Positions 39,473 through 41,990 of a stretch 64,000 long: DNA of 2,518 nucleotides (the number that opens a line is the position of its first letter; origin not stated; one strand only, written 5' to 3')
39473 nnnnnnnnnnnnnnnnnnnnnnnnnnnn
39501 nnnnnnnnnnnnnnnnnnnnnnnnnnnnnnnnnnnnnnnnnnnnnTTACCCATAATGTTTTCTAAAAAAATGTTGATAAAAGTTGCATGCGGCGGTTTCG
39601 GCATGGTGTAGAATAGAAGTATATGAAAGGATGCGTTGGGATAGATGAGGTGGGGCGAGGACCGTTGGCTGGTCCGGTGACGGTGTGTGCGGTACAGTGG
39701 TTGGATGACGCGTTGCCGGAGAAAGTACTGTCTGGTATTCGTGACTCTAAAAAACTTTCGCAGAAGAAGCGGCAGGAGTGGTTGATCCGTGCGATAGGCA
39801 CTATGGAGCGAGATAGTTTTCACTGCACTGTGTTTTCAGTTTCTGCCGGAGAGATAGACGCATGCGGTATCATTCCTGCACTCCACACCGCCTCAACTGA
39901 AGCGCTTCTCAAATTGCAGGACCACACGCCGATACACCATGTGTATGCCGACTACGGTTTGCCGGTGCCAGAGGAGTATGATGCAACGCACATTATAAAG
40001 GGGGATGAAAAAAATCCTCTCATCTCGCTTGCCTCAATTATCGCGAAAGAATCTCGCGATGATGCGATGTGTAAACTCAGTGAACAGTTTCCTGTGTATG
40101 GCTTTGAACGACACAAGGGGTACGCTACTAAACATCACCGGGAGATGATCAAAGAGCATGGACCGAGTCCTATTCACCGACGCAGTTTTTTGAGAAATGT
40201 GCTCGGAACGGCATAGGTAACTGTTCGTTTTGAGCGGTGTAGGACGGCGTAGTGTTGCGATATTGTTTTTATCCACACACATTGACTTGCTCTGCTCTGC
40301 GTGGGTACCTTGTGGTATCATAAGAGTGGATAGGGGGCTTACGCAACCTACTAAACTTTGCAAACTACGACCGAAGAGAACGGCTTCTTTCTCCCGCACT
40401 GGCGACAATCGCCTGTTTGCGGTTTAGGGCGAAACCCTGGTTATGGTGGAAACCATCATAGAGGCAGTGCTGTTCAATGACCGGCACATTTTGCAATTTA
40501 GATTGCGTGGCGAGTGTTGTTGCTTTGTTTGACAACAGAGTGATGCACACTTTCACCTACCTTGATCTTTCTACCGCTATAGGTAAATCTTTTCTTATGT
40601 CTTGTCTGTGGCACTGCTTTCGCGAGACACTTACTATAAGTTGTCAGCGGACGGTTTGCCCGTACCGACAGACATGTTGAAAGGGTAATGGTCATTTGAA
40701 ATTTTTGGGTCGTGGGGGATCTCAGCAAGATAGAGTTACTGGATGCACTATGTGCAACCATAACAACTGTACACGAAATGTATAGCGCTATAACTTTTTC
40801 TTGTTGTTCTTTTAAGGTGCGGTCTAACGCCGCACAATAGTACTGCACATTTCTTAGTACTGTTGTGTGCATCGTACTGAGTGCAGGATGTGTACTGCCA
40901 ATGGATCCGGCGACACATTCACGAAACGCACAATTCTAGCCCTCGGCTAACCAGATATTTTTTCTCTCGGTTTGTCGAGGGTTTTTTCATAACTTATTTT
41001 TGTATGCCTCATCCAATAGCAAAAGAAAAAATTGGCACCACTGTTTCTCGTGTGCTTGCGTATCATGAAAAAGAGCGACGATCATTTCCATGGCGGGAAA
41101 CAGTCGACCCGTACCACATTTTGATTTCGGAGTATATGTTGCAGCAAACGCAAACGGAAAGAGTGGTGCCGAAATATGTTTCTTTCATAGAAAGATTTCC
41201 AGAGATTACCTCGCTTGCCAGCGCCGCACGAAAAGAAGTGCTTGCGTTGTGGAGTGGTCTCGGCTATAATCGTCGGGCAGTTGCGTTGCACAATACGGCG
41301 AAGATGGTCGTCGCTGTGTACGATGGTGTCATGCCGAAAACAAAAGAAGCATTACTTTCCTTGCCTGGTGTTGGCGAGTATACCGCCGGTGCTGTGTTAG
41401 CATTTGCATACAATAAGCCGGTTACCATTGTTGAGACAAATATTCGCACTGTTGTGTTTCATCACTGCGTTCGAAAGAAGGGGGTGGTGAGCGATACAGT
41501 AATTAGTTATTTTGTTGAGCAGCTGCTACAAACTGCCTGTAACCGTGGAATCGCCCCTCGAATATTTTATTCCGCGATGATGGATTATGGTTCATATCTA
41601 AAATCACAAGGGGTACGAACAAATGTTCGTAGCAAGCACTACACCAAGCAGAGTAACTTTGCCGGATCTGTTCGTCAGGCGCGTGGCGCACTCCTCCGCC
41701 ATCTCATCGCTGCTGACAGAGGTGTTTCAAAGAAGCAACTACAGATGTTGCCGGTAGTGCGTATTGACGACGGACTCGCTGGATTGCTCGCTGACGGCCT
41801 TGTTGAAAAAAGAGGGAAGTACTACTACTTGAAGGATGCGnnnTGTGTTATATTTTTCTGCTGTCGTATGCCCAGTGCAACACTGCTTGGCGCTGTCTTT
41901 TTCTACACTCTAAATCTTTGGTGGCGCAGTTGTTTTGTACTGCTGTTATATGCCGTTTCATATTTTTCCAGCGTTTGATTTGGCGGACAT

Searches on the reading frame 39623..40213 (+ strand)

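Call 55: search_protein_families(library=pfam, proteins=[window:39623-40213:+], max_evalue=0.00001)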
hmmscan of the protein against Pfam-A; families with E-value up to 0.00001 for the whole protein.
window:39623-40213:+ (197 aa): 1 family
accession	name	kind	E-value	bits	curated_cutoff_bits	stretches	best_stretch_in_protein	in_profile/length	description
PF01351.25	RNase_HII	-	4.4e-33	115.3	25.8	1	5-190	1-197/199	Ribonuclease HII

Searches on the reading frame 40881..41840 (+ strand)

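Call 55: search_protein_families(library=pfam, proteins=[window:40881-41840:+], max_evalue=0.00001)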
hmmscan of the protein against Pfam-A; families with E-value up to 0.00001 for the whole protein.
window:40881-41840:+ (320 aa): 2 families
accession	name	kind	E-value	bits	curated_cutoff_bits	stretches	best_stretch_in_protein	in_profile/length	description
PF00730.31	HhH-GPD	-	6e-15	56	26.2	1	82-196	1-87/108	HhH-GPD superfamily base excision DNA repair protein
PF00633.29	HHH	-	8.9e-09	35.2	24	1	147-175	2-30/30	Helix-hairpin-helix motif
